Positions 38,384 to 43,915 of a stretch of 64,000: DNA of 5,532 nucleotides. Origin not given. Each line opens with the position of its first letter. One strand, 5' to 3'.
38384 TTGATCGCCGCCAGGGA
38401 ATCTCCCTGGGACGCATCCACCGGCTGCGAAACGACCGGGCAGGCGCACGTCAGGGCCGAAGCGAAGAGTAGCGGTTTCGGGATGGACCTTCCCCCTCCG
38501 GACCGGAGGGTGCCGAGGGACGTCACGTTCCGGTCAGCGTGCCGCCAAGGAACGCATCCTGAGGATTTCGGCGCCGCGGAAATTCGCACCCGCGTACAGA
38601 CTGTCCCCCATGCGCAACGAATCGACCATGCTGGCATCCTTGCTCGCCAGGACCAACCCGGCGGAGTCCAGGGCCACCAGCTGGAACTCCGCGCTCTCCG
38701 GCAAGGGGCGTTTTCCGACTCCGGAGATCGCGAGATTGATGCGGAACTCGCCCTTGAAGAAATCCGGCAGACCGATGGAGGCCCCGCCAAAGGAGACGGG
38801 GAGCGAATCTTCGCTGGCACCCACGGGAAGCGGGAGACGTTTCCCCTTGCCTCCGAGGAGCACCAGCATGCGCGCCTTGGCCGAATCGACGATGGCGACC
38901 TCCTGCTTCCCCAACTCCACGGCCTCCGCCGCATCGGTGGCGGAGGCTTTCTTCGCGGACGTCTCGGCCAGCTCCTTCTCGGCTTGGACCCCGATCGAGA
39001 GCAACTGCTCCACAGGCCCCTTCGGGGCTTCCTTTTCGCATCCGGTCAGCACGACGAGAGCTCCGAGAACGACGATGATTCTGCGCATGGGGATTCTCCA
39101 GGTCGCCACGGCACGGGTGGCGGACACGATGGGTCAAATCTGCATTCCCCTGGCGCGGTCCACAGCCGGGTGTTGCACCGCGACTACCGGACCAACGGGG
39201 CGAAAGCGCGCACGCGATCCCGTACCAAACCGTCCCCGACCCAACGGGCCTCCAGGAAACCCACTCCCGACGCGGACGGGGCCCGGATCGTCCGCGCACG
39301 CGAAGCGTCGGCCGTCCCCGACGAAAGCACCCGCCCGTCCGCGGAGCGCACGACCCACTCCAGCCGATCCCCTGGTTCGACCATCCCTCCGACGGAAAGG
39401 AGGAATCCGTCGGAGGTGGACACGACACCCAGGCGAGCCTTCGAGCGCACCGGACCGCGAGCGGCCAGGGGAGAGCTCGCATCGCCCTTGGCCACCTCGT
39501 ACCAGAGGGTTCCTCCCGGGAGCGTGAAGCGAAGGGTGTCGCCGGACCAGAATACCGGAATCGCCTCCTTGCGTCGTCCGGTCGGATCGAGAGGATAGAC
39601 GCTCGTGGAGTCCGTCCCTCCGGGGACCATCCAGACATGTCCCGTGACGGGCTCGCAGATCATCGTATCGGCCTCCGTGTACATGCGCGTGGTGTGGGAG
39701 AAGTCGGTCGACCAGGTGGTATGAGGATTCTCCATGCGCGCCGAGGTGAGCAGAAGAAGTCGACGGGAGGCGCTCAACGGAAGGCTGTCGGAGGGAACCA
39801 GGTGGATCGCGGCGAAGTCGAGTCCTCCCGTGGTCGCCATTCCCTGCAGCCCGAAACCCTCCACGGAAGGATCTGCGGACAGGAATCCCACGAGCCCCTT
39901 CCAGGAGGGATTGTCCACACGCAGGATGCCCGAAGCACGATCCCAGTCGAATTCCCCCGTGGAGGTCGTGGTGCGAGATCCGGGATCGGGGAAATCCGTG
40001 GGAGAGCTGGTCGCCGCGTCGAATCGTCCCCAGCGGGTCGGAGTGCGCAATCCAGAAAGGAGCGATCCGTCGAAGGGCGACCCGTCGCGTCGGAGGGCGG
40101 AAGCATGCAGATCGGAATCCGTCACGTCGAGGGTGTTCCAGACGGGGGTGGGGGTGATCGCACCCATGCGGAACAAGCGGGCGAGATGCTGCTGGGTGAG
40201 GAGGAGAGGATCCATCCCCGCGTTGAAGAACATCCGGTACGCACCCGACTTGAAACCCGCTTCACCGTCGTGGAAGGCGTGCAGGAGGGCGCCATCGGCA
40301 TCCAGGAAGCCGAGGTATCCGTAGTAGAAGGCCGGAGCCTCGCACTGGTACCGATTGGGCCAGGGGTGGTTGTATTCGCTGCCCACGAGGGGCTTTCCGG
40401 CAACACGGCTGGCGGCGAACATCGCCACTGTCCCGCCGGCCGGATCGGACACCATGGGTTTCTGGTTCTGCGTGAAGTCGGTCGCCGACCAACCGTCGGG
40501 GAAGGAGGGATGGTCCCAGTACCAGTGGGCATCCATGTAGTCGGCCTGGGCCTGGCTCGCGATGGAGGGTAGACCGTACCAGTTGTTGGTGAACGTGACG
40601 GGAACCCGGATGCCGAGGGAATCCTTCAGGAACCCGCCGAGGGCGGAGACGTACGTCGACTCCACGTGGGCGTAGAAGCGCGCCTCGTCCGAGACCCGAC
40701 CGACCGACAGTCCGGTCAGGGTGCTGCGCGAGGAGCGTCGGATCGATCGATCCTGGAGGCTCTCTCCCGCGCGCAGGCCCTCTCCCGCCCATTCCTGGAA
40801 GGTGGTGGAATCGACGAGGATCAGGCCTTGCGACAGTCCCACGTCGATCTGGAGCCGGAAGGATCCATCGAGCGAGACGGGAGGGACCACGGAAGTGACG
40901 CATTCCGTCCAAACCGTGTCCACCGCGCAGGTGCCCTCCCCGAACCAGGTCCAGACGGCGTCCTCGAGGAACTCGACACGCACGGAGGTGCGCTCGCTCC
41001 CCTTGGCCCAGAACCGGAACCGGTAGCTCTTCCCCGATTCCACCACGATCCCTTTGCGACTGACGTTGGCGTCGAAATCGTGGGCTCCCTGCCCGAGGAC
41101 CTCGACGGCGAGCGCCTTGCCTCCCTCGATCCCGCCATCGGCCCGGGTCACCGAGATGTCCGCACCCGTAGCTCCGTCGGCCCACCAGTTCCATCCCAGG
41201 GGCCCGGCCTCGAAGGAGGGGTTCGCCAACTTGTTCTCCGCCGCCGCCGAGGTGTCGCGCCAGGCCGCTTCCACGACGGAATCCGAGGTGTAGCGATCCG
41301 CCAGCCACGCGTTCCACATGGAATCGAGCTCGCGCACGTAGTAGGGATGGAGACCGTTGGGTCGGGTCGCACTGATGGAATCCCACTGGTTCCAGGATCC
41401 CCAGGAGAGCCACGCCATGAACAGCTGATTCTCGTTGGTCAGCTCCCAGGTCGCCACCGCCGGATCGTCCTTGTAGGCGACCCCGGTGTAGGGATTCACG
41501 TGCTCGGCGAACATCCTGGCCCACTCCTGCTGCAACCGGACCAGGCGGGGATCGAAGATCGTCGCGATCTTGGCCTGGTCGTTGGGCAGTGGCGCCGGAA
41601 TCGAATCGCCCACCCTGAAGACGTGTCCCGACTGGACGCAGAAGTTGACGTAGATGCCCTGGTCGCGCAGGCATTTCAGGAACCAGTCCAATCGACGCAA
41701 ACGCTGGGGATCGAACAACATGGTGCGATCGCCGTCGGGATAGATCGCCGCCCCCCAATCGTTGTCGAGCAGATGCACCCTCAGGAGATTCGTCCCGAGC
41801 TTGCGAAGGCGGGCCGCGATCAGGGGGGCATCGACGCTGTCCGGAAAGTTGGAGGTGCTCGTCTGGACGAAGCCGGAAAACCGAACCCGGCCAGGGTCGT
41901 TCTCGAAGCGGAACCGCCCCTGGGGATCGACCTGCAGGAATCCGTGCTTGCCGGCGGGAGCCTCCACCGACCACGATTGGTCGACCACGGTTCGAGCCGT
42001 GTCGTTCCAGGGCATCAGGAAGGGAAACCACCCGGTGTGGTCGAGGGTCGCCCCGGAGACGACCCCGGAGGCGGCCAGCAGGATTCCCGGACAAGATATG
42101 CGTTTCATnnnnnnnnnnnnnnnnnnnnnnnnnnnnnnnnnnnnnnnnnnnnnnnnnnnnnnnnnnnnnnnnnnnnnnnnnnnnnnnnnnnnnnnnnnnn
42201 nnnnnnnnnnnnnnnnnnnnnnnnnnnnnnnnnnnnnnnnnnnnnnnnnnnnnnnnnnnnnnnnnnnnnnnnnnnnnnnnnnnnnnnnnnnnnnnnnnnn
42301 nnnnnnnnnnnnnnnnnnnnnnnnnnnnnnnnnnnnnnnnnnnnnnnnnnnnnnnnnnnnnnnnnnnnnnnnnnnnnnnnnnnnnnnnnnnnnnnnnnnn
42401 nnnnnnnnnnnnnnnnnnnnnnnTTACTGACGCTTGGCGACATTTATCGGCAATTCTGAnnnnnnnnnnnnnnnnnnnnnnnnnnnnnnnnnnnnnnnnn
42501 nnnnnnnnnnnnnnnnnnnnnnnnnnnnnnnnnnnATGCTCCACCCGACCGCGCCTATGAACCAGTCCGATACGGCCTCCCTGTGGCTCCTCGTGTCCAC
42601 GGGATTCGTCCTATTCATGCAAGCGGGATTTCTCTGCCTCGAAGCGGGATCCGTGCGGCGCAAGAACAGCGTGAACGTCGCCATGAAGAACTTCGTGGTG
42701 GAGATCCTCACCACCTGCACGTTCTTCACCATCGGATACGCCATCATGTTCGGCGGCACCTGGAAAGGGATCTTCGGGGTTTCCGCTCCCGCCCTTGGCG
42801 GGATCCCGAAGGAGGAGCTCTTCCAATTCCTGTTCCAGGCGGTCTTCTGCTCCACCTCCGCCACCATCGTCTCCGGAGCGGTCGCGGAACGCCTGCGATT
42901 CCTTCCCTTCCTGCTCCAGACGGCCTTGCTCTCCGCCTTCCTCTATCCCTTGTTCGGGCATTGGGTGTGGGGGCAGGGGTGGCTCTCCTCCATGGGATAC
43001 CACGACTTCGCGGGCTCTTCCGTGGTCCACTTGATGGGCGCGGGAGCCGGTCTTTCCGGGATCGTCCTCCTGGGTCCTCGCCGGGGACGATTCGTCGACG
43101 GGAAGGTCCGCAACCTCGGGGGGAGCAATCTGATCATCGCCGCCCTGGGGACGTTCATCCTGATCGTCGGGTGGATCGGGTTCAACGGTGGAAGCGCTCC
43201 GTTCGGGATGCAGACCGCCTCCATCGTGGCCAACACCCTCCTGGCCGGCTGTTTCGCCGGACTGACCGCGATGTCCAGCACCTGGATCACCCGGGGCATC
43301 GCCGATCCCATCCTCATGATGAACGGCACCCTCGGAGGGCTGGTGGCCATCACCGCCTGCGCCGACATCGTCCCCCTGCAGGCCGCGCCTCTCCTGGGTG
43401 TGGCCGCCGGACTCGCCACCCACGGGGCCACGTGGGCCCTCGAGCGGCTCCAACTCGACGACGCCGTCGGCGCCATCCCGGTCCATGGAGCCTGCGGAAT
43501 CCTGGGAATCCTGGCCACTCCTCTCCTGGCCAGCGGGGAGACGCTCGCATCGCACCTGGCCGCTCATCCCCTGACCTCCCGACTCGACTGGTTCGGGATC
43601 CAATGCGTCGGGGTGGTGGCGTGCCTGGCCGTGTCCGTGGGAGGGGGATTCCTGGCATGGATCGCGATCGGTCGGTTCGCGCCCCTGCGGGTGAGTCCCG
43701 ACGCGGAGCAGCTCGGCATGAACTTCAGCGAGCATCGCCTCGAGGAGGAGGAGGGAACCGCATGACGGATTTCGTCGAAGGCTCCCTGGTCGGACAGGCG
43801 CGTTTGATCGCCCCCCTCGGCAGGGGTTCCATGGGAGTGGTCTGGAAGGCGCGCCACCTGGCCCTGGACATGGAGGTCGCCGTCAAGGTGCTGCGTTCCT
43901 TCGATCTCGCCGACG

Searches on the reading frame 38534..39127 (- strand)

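Call 19: search_protein_families(library=pfam, proteins=[window:38534-39127:-], max_evalue=0.0001)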
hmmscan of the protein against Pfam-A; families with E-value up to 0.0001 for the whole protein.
window:38534-39127:- (197 aa): 1 family
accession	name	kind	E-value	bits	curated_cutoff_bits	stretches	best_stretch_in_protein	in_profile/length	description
PF08139.17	LPAM_1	-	2.7e-05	24.8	20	1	14-30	1-17/18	Prokaryotic membrane lipoprotein lipid attachment site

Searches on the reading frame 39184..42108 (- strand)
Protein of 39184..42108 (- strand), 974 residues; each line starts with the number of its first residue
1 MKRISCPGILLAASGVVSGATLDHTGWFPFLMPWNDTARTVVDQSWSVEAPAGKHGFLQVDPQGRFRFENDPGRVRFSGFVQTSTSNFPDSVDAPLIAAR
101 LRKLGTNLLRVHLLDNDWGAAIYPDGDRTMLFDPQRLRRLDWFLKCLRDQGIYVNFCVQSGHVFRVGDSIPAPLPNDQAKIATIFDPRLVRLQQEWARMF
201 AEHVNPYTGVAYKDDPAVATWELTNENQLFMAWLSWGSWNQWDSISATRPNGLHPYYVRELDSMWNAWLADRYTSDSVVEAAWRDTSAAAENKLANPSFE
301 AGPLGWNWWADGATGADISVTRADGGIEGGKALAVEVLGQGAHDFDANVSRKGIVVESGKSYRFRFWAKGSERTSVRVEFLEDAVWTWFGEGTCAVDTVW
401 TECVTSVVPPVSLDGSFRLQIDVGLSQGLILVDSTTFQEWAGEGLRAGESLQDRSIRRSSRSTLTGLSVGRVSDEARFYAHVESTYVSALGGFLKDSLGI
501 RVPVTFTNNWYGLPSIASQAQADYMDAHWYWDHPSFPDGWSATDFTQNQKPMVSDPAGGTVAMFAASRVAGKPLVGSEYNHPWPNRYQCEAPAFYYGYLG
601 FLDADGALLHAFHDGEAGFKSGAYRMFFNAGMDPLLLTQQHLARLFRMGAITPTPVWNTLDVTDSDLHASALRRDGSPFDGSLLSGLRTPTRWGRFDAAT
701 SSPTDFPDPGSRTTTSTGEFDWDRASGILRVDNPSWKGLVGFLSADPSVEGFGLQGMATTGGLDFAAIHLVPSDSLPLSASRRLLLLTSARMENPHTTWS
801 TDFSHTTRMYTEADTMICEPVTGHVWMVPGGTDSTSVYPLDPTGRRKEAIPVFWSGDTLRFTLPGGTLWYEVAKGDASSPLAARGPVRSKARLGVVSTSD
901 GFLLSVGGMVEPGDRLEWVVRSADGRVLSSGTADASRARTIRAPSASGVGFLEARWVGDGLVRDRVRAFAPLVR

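Call 19: search_protein_families(library=pfam, proteins=[window:39184-42108:-], max_evalue=0.0001)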
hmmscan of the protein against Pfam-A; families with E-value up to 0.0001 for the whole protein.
window:39184-42108:- (974 aa): 1 family
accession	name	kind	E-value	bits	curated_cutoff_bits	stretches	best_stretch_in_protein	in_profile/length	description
PF02018.23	CBM_4_9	-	1.4e-08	35.6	25.9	1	292-412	2-120/136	Carbohydrate binding domain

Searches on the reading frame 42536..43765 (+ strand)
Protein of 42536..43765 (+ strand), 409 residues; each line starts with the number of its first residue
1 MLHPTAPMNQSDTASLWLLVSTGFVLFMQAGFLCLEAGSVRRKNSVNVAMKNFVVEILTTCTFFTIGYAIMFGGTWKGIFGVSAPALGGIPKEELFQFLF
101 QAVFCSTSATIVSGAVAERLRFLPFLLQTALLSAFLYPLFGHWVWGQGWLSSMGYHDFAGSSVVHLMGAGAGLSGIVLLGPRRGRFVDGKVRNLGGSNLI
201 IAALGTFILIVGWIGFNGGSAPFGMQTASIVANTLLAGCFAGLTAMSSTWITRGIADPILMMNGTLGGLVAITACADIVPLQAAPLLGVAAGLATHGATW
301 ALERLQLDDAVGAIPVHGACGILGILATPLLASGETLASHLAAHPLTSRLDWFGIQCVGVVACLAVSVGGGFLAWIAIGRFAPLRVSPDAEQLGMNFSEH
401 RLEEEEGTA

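Call 19: search_protein_families(library=pfam, proteins=[window:42536-43765:+], max_evalue=0.0001)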
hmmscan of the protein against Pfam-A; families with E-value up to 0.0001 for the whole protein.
window:42536-43765:+ (409 aa): 1 family
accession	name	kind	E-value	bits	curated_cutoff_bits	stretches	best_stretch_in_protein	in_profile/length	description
PF00909.26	Ammonium_transp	-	1.8e-101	340.2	23.2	1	16-401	1-395/399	Ammonium Transporter Family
